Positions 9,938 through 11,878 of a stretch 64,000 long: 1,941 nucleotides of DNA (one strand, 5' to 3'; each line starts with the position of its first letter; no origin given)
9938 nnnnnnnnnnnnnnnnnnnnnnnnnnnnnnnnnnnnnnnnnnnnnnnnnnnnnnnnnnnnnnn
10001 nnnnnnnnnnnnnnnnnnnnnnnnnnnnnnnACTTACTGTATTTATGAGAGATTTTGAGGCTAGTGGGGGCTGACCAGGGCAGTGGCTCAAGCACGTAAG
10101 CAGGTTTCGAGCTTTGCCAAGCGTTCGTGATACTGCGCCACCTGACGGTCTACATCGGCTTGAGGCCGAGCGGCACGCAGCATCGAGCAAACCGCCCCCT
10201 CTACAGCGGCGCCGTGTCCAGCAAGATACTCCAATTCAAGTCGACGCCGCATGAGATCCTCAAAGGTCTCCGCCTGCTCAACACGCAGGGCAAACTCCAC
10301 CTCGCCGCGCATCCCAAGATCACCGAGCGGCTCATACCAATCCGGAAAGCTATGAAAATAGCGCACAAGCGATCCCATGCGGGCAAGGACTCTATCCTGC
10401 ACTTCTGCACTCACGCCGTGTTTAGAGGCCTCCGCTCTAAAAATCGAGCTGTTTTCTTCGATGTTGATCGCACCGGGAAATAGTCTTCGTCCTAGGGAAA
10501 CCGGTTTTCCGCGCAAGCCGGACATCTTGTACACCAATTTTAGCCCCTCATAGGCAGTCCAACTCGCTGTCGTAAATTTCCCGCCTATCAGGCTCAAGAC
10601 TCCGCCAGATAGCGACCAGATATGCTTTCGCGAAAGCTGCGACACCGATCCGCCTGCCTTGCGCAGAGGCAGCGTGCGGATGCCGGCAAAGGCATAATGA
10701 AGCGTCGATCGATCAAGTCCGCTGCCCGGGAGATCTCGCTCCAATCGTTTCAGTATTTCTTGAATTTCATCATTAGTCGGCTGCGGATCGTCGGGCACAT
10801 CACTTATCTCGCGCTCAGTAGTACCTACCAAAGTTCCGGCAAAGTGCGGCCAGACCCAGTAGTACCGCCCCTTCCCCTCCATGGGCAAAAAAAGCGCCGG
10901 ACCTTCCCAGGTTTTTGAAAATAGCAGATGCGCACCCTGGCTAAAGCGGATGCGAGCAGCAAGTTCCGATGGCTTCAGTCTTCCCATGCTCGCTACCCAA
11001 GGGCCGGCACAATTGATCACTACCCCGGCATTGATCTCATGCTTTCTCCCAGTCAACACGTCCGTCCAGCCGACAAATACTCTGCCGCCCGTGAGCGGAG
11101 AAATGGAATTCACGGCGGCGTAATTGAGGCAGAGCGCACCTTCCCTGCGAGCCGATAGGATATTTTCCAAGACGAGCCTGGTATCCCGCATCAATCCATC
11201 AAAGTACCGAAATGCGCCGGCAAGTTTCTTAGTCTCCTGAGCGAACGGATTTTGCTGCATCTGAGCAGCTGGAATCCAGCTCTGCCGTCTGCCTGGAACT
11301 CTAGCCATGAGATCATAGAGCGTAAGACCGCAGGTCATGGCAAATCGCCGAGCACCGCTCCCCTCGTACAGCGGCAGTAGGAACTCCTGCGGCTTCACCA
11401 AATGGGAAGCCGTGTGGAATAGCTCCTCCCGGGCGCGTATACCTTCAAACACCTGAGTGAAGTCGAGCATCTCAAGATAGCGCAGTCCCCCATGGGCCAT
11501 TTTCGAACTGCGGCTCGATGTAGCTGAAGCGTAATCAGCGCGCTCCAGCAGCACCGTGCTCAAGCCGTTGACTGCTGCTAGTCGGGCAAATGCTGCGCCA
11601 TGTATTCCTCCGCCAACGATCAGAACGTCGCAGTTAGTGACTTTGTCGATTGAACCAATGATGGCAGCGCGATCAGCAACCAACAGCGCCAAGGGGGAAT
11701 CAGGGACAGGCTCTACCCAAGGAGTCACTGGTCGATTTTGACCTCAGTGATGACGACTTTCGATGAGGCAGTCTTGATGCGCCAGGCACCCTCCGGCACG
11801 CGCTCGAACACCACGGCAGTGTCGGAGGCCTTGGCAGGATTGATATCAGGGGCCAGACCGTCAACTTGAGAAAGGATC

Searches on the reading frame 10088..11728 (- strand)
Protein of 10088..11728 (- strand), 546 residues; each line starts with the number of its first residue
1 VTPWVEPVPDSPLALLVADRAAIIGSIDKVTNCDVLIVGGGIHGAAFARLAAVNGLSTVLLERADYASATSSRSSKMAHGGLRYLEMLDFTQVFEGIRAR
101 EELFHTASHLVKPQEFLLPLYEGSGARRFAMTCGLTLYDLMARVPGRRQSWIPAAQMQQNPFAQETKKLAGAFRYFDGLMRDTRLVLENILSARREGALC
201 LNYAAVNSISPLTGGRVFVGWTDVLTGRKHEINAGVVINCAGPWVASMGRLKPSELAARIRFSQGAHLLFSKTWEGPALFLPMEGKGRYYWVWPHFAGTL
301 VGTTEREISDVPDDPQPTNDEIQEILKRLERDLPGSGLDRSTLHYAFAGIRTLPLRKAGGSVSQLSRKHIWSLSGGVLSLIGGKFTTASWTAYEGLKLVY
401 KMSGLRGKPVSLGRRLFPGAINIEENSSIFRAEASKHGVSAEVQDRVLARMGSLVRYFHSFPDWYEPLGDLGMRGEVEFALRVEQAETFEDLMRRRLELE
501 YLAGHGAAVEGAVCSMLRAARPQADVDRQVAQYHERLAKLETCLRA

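Call 29: search_protein_families(library=pfam, proteins=[window:10088-11728:-], max_evalue=0.00001)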
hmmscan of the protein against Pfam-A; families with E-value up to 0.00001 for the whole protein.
window:10088-11728:- (546 aa): 1 family
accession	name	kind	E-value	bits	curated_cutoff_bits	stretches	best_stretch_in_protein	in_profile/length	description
PF01266.30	DAO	-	2.2e-42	146.3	27.9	1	34-362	1-320/353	FAD dependent oxidoreductase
